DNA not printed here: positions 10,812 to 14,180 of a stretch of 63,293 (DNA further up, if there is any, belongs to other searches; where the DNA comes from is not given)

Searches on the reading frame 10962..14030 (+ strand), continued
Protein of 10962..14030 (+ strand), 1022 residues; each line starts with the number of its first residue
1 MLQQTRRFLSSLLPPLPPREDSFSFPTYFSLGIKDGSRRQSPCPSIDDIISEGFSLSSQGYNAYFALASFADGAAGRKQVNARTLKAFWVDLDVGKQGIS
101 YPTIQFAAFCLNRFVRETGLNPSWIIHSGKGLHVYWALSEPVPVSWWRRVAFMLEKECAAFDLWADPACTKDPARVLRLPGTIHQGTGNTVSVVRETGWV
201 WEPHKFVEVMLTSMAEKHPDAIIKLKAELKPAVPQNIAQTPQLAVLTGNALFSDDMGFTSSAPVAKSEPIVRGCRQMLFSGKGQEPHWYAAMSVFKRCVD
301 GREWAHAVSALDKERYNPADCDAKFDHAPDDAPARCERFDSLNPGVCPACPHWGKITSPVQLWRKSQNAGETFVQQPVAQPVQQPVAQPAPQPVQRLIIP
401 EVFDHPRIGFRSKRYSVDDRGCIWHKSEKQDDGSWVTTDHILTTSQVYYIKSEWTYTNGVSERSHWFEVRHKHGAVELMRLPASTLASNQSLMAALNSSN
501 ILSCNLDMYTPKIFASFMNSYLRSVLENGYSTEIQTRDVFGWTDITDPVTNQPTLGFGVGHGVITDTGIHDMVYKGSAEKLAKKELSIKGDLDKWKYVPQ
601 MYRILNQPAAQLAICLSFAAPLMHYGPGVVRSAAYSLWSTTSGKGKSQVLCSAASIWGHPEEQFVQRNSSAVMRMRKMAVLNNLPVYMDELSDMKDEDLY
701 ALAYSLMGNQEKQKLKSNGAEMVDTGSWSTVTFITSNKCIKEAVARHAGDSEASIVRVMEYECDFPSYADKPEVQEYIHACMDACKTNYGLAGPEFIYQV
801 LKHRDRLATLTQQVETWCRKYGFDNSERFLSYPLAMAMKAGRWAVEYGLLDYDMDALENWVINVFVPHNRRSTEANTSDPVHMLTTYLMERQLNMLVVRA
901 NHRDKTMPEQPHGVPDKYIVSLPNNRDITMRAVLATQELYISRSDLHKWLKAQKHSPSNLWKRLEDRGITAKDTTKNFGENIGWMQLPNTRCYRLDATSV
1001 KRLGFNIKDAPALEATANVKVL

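Call 73: find_encoding_contigs(protein=P0016, flank=2500, max_places=1)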
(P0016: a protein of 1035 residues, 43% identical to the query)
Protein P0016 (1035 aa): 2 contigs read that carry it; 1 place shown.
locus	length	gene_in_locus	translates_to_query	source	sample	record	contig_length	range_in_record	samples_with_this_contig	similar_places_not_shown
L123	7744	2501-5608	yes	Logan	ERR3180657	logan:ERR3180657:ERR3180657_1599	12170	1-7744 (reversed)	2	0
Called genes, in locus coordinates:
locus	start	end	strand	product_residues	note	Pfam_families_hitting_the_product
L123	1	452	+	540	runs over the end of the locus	PF00176:SNF2-rel_dom, PF00271:Helicase_C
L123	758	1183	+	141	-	-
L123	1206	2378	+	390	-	-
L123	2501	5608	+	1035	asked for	PF06048:DUF927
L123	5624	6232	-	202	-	-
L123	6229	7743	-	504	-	?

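Call 74: find_encoding_contigs(protein=P0020, flank=2500, max_places=1)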
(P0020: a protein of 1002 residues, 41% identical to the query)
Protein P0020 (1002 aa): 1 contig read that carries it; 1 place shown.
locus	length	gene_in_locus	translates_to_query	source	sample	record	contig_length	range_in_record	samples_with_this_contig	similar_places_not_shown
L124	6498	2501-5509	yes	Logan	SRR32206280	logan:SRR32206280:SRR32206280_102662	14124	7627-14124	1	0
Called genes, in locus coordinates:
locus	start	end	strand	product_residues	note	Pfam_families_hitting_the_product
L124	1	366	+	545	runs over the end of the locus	PF00176:SNF2-rel_dom, PF00271:Helicase_C (weak)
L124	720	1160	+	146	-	PF23984:DUF7307 (weak)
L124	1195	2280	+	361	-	-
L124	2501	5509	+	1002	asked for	PF06048:DUF927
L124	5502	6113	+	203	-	PF16754:Pesticin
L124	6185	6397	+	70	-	-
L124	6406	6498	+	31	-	?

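Call 75: find_encoding_contigs(protein=P0021, flank=2500, max_places=1)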
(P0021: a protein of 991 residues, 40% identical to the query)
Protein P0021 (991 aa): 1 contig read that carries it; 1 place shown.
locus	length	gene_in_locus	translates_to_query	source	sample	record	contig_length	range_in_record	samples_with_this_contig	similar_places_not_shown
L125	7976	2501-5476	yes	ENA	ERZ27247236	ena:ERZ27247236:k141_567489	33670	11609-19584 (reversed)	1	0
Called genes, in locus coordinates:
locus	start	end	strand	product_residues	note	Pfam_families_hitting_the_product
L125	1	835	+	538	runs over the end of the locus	PF00176:SNF2-rel_dom, PF00271:Helicase_C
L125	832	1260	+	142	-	PF23984:DUF7307 (weak)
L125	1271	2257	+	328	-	-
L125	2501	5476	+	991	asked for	PF06048:DUF927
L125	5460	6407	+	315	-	PF13651:EcoRI_methylase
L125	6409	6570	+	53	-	PF13597:NRDD (weak)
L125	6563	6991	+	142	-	PF12855:Ecl1 (weak)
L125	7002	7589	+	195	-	PF13521:AAA_28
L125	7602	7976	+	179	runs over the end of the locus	PF00692:dUTPase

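Call 76: find_encoding_contigs(protein=P0023, flank=2500, max_places=1)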
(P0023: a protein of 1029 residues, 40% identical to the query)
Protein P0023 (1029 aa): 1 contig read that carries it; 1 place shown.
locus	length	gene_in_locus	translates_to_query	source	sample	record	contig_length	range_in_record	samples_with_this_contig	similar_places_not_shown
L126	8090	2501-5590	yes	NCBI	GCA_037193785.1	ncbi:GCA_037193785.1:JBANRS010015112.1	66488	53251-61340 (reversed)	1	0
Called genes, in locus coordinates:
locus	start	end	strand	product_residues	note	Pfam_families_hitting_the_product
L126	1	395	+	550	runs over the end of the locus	PF04851:ResIII (weak), PF00271:Helicase_C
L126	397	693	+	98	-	-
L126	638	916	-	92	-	-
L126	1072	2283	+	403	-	-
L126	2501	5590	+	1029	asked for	PF06048:DUF927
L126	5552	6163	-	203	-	-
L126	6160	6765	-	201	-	-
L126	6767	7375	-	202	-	-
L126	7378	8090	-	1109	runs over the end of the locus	PF18857:LPD38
